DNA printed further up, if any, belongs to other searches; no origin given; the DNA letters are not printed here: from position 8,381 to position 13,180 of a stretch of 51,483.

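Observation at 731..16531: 15.8-kb single ORF encoding a 5,266-aa sequon-saturated surface protein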

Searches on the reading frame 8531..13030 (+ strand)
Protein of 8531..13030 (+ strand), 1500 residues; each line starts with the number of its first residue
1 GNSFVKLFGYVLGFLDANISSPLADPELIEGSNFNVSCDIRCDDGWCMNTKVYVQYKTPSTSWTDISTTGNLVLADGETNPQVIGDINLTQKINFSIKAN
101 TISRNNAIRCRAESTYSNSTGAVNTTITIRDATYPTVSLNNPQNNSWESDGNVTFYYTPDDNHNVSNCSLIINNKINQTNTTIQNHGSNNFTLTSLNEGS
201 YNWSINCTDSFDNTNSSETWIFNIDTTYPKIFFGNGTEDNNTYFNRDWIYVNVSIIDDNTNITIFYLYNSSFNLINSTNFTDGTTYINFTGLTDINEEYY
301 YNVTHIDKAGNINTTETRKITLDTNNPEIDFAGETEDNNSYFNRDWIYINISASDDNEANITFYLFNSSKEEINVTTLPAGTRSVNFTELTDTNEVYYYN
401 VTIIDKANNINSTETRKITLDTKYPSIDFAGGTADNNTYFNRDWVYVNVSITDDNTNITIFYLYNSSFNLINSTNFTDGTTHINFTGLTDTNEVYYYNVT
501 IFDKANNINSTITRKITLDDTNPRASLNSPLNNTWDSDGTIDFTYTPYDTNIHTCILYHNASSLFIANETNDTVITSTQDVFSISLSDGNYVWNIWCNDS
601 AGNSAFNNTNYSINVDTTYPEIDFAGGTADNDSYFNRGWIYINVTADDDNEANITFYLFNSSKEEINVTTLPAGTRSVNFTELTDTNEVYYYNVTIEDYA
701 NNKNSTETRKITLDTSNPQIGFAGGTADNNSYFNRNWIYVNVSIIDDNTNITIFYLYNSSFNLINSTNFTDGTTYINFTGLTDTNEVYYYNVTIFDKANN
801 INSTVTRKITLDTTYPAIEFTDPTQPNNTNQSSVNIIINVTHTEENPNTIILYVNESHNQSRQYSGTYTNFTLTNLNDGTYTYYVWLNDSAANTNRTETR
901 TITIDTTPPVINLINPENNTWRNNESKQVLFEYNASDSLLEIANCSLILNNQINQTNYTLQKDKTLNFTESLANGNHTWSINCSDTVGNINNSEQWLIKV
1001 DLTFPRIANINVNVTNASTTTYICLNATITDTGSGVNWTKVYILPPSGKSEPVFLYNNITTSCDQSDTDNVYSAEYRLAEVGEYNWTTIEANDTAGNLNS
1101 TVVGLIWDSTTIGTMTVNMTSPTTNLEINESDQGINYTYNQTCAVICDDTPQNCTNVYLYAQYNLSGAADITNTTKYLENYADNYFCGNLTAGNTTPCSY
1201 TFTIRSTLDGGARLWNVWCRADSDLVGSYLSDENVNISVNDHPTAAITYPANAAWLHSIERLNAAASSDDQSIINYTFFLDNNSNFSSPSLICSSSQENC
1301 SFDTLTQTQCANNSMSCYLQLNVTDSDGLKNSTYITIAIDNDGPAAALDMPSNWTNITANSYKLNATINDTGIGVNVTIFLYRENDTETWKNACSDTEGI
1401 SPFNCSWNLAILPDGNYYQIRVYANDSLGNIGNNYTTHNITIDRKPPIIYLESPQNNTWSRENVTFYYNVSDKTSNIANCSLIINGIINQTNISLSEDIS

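Call 5: search_protein_families(library=pfam, proteins=[window:8531-13030:+], max_evalue=0.01)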
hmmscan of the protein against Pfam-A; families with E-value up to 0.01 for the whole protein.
window:8531-13030:+ (1500 aa): 6 families
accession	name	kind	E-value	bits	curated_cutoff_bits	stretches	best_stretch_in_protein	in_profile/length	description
PF19077.6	Big_13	-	7.9e-23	81.3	27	3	154-226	30-102/102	Bacterial Ig-like domain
PF16736.11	sCache_like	-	0.00011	22.9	27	0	669-703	74-108/117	Single Cache-like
PF22352.2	K319L-like_PKD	-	0.00018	21.9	27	0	346-414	13-79/84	K319L-like, PKD domain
PF07912.19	ERp29_N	-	0.00091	19.8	20.7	0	378-441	32-101/126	ERp29, N-terminal domain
PF12245.14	Big_3_2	-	0.0044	17.6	23.3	0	293-323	91-121/122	Bacterial Ig-like domain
PF08495.15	FIST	-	0.0047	17.3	23.2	0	421-477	109-167/189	FIST N domain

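Call 14: search_protein_families(library=ncbifam, proteins=[window:8531-13030:+], max_evalue=0.1)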
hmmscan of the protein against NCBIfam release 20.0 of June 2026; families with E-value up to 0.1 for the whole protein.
window:8531-13030:+ (1500 aa): 2 families
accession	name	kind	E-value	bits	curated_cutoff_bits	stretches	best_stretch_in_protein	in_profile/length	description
NF005982.0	PRK08084.1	equivalog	0.021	14.4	268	1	935-1048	56-168/235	DnaA inactivator Hda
NF034126.3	PRK09521.1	equivalog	0.073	12.9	90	0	296-376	12-92/180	exosome complex RNA-binding protein Csl4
